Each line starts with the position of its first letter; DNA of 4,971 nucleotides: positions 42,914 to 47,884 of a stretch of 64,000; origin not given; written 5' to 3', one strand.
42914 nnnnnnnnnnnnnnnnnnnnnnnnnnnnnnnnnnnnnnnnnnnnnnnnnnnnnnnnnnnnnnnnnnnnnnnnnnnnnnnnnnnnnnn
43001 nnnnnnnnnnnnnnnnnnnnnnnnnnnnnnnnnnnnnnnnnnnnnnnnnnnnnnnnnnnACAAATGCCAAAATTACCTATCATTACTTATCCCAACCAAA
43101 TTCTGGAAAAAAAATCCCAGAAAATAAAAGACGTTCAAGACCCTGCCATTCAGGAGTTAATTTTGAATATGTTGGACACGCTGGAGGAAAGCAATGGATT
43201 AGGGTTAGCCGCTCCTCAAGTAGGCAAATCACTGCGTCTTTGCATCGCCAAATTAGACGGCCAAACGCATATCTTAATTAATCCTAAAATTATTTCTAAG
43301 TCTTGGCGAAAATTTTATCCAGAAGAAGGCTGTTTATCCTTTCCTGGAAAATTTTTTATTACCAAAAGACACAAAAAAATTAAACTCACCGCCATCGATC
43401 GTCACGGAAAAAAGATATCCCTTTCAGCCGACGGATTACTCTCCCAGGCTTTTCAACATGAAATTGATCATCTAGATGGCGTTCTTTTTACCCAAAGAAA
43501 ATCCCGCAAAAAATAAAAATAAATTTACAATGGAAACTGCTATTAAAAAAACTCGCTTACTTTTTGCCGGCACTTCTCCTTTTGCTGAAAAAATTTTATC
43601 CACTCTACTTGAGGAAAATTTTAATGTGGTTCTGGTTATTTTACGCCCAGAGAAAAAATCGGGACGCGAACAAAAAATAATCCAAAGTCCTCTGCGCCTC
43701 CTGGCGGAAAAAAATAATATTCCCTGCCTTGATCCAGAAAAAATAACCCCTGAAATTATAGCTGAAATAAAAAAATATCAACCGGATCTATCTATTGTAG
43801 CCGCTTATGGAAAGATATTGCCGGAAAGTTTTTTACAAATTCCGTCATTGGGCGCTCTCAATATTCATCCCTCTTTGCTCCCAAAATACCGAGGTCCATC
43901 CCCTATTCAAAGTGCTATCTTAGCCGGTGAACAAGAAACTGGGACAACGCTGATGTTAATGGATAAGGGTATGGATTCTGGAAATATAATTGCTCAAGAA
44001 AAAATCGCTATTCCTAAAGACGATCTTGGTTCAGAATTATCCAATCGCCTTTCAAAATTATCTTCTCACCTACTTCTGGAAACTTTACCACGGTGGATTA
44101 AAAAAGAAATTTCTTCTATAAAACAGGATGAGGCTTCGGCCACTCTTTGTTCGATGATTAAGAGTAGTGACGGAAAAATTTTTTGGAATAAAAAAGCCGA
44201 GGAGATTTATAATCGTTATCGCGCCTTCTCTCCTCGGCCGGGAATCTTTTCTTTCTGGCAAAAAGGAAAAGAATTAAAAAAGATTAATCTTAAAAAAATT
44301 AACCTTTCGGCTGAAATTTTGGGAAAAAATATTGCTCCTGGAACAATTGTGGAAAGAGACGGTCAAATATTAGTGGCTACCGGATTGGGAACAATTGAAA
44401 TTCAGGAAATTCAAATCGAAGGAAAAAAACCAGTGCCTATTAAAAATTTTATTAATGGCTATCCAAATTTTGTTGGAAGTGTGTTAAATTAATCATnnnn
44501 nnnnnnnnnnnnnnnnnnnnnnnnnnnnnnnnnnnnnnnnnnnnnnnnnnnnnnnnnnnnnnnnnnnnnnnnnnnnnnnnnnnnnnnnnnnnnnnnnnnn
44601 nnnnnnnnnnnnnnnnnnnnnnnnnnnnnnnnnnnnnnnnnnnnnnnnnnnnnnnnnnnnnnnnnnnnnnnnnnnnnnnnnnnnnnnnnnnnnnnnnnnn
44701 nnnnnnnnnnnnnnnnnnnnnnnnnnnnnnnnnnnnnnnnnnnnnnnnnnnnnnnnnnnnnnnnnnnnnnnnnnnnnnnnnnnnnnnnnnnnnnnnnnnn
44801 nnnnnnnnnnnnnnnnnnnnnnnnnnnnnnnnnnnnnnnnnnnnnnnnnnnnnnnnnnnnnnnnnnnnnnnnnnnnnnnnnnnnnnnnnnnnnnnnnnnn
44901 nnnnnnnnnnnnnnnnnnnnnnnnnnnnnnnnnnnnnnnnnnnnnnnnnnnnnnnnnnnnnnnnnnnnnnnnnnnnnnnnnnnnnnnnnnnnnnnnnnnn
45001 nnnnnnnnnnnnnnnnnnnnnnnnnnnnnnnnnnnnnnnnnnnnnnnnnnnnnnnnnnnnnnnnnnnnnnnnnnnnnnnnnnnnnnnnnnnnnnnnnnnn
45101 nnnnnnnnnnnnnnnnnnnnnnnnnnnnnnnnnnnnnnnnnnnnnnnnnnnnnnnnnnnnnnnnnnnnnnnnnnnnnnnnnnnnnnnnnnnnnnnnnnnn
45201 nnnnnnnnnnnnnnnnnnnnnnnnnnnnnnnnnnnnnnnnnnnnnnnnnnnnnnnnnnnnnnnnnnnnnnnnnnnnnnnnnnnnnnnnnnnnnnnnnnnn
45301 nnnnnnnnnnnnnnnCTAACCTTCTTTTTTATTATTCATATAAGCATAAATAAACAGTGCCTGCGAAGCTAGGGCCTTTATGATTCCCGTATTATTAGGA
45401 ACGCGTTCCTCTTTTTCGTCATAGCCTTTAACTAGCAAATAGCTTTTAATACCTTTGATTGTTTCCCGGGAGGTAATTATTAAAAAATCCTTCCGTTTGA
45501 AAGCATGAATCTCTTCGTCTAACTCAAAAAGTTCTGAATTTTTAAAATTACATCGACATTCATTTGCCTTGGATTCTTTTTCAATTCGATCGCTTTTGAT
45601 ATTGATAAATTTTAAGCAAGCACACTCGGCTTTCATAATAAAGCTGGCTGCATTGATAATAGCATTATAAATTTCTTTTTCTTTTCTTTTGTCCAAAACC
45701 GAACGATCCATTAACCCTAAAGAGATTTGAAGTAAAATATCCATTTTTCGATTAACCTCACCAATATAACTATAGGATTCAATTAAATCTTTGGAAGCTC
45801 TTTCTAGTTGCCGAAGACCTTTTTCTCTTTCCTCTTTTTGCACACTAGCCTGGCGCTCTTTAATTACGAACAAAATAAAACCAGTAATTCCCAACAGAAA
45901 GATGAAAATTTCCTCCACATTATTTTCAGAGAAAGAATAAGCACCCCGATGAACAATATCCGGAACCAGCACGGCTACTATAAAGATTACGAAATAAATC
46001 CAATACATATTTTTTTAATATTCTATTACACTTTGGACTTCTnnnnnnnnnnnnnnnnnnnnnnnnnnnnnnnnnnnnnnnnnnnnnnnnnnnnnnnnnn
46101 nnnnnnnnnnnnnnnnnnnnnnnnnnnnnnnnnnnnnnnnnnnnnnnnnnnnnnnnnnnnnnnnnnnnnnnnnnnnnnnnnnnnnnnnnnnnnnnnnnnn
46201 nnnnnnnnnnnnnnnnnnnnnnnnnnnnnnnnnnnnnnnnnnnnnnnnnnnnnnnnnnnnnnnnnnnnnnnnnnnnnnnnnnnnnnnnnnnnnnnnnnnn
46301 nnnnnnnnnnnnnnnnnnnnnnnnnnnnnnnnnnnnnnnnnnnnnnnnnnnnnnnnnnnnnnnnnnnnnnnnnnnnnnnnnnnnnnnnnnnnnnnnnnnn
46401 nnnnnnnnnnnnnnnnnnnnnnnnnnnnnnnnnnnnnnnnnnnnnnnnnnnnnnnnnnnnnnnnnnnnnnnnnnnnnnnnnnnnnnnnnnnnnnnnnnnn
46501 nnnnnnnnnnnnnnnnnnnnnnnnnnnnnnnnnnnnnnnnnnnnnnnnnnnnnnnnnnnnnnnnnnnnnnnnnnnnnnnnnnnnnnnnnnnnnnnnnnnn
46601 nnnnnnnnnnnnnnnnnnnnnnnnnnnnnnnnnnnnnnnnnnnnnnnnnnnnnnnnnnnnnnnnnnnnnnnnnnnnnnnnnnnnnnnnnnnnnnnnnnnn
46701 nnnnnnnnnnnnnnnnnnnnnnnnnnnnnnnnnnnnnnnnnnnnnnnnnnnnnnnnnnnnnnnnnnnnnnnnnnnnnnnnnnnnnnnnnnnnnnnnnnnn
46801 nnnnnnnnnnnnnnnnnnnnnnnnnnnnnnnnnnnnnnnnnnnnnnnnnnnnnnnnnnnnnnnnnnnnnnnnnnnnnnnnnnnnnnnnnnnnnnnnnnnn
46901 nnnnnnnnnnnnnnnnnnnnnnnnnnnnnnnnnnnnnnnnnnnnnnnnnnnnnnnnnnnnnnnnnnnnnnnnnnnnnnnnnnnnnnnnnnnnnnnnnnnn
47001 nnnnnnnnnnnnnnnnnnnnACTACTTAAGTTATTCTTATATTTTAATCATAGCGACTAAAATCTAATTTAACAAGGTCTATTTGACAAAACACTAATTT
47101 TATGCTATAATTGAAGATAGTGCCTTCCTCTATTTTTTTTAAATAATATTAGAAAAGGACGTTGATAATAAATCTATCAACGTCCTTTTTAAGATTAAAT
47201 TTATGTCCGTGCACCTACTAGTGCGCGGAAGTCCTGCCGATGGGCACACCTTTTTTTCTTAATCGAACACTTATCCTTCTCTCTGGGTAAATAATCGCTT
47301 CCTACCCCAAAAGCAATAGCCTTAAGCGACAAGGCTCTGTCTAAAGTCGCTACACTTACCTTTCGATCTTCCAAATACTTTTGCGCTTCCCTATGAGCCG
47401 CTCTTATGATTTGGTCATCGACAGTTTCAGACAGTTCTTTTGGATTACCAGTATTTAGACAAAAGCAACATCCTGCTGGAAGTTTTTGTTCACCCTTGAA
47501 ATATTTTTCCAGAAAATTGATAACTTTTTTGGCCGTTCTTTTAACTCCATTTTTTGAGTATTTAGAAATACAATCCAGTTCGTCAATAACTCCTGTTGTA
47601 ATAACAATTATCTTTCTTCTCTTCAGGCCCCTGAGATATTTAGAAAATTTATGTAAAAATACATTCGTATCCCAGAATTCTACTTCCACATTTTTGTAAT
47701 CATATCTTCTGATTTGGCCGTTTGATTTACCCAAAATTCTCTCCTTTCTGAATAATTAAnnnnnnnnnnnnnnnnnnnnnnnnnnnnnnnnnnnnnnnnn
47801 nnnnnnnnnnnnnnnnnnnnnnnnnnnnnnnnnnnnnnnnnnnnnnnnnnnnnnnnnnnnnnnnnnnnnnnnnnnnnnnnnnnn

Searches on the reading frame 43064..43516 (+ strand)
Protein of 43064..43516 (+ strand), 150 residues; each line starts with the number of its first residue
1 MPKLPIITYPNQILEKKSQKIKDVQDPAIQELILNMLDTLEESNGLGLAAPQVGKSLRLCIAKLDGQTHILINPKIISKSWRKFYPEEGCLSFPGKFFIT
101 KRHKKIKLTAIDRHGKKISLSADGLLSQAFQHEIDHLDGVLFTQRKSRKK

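Call 31: search_protein_families(library=pfam, proteins=[window:43064-43516:+], max_evalue=0.001)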
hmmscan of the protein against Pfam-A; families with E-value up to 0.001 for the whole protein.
window:43064-43516:+ (150 aa): 1 family
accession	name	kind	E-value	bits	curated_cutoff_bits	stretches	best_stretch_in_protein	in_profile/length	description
PF01327.26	Pep_deformylase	-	7.6e-47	159.2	22.8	1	4-149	2-153/156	Polypeptide deformylase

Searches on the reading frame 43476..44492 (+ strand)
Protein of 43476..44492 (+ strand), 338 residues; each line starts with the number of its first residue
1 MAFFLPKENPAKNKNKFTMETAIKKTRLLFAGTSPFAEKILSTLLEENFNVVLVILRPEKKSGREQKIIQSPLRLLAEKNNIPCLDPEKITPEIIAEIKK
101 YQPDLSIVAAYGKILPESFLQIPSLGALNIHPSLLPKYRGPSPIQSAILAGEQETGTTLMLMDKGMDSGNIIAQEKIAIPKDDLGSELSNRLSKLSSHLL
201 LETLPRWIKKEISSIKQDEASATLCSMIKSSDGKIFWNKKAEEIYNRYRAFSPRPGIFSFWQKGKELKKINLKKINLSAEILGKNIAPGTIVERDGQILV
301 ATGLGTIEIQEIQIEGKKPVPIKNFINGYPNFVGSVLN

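Call 31: search_protein_families(library=pfam, proteins=[window:43476-44492:+], max_evalue=0.001)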
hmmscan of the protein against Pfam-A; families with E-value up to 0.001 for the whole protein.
window:43476-44492:+ (338 aa): 2 families
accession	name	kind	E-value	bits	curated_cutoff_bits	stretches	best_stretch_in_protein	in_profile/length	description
PF00551.24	Formyl_trans_N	-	9.5e-44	149.7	26.1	1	28-203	5-180/181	Formyl transferase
PF02911.23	Formyl_trans_C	-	7.8e-23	81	21.1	1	228-329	2-99/100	Formyl transferase, C-terminal domain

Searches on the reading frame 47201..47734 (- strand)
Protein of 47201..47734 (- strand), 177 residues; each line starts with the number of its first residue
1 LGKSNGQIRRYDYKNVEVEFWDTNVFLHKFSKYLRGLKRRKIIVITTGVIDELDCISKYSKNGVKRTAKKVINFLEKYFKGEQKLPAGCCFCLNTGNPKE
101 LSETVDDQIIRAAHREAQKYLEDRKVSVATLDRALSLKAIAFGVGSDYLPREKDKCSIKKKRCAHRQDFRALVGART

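Call 44: search_protein_families(library=pfam, proteins=[window:47201-47734:-], max_evalue=0.0001)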
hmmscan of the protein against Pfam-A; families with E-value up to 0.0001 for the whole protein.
window:47201-47734:- (177 aa): 1 family
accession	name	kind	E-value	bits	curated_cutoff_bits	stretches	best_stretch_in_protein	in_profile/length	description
PF13638.12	PIN_4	-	2.6e-13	50.9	21.9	1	22-144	4-126/132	PIN domain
